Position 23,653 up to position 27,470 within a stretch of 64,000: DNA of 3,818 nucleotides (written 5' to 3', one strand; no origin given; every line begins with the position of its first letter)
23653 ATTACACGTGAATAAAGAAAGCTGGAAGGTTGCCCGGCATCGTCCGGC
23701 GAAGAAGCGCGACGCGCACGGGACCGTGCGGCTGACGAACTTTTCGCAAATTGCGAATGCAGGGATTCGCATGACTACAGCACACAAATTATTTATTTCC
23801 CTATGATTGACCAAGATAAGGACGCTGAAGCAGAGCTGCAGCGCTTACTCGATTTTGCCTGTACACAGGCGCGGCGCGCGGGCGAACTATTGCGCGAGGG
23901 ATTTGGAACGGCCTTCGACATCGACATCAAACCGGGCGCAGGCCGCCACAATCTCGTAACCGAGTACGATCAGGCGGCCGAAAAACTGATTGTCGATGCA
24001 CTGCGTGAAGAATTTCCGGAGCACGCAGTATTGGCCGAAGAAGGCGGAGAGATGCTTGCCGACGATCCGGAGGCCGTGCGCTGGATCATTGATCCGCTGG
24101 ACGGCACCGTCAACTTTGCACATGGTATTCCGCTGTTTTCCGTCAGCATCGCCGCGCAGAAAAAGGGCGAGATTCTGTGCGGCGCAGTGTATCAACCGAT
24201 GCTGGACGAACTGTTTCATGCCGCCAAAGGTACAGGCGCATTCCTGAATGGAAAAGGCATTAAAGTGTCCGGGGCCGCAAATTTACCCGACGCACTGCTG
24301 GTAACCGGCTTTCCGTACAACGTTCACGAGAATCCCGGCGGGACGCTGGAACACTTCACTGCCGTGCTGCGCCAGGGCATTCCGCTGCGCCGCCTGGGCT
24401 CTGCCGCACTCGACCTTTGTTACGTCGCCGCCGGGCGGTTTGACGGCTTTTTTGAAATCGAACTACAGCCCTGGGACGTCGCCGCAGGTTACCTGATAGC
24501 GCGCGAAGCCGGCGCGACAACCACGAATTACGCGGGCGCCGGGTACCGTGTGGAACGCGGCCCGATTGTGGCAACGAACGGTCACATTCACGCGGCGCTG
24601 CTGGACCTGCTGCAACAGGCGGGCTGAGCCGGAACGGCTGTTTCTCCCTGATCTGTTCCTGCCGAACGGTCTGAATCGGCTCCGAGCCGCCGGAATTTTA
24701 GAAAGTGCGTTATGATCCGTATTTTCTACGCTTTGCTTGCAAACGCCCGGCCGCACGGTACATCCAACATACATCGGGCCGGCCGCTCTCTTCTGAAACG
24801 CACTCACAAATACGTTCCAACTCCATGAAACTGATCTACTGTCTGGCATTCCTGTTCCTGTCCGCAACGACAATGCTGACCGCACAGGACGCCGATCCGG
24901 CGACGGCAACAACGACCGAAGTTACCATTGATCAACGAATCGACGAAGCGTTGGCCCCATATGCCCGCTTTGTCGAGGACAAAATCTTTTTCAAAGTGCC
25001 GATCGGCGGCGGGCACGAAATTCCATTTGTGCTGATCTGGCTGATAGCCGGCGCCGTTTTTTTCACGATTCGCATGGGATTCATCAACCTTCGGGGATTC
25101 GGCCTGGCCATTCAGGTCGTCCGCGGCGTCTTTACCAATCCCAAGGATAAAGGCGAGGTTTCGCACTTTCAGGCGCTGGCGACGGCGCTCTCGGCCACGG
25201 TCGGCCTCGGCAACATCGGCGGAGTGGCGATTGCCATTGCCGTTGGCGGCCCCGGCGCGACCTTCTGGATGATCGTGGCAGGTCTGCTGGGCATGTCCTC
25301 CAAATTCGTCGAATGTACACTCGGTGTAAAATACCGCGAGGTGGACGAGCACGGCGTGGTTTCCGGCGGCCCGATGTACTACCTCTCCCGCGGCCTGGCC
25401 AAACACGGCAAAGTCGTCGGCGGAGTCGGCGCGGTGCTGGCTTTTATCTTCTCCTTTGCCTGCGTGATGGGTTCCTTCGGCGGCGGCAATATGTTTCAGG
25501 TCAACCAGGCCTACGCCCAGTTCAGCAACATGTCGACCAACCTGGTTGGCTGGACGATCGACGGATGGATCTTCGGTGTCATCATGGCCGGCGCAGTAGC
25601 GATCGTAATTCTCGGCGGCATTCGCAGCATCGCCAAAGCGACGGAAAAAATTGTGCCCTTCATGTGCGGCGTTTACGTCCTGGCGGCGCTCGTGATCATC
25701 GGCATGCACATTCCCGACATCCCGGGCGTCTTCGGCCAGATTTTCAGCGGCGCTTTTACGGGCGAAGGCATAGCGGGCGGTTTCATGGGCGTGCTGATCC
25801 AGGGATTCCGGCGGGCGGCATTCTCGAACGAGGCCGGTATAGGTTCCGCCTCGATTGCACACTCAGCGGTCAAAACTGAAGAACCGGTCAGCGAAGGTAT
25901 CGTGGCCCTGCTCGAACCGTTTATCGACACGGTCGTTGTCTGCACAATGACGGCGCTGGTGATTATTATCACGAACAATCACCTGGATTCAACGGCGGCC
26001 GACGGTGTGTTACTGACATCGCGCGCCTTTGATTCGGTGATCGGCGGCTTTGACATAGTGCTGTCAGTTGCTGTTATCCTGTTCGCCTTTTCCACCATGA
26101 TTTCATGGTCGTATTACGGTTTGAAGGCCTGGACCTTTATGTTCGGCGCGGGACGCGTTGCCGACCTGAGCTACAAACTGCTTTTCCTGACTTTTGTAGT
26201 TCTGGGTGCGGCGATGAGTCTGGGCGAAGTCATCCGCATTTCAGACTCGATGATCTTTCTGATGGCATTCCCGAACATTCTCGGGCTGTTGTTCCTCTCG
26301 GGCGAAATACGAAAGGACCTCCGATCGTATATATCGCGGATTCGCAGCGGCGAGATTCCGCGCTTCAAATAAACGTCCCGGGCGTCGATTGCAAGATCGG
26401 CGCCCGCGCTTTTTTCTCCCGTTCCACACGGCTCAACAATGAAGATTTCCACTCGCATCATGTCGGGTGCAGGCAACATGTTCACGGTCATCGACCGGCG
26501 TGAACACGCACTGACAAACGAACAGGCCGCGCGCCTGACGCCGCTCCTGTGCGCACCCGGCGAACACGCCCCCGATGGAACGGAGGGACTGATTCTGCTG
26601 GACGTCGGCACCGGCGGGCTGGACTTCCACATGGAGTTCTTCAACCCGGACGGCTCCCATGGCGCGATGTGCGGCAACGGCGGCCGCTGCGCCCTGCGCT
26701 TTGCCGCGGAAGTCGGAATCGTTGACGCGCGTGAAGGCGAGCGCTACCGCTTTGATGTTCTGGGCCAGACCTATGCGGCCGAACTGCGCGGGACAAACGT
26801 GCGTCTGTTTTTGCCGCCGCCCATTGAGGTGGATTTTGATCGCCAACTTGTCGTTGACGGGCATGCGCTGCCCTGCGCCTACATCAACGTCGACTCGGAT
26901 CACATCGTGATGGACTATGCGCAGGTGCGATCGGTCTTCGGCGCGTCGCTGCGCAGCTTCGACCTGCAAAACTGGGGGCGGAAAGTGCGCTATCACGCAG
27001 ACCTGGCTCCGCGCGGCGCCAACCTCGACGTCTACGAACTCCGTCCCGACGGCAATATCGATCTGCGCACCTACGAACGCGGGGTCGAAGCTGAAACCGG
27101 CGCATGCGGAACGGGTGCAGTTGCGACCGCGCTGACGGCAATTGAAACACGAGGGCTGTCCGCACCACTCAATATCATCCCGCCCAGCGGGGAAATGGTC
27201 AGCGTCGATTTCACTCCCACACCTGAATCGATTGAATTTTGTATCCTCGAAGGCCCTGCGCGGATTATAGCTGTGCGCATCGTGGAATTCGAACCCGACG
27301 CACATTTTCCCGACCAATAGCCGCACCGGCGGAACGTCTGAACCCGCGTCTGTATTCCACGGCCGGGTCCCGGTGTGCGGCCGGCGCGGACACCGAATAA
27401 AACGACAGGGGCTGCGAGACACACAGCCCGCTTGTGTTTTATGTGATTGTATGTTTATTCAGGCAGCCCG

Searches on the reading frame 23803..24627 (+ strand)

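Call 46: search_protein_families(library=pfam, proteins=[window:23803-24627:+], max_evalue=0.00001)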
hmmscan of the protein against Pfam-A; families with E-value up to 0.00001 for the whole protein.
window:23803-24627:+ (274 aa): 1 family
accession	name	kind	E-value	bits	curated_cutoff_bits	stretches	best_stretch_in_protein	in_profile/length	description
PF00459.30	Inositol_P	-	2.1e-72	244.3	27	1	12-272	2-268/271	Inositol monophosphatase family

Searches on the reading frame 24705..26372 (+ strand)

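Call 46: search_protein_families(library=pfam, proteins=[window:24705-26372:+], max_evalue=0.00001)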
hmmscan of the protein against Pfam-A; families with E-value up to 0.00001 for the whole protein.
window:24705-26372:+ (555 aa): 1 family
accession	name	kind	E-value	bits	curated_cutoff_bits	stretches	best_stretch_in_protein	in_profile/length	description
PF01235.23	Na_Ala_symp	-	7.2e-125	417.8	24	1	145-550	5-387/392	Sodium:alanine symporter family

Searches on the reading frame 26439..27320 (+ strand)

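Call 47: search_protein_families(library=pfam, proteins=[window:26439-27320:+], max_evalue=0.00001)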
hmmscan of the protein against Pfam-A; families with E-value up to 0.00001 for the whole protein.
window:26439-27320:+ (293 aa): 1 family
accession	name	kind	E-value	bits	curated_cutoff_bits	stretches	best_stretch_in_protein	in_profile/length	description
PF01678.24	DAP_epimerase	-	1.7e-21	77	34.7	2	7-108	3-96/121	Diaminopimelate epimerase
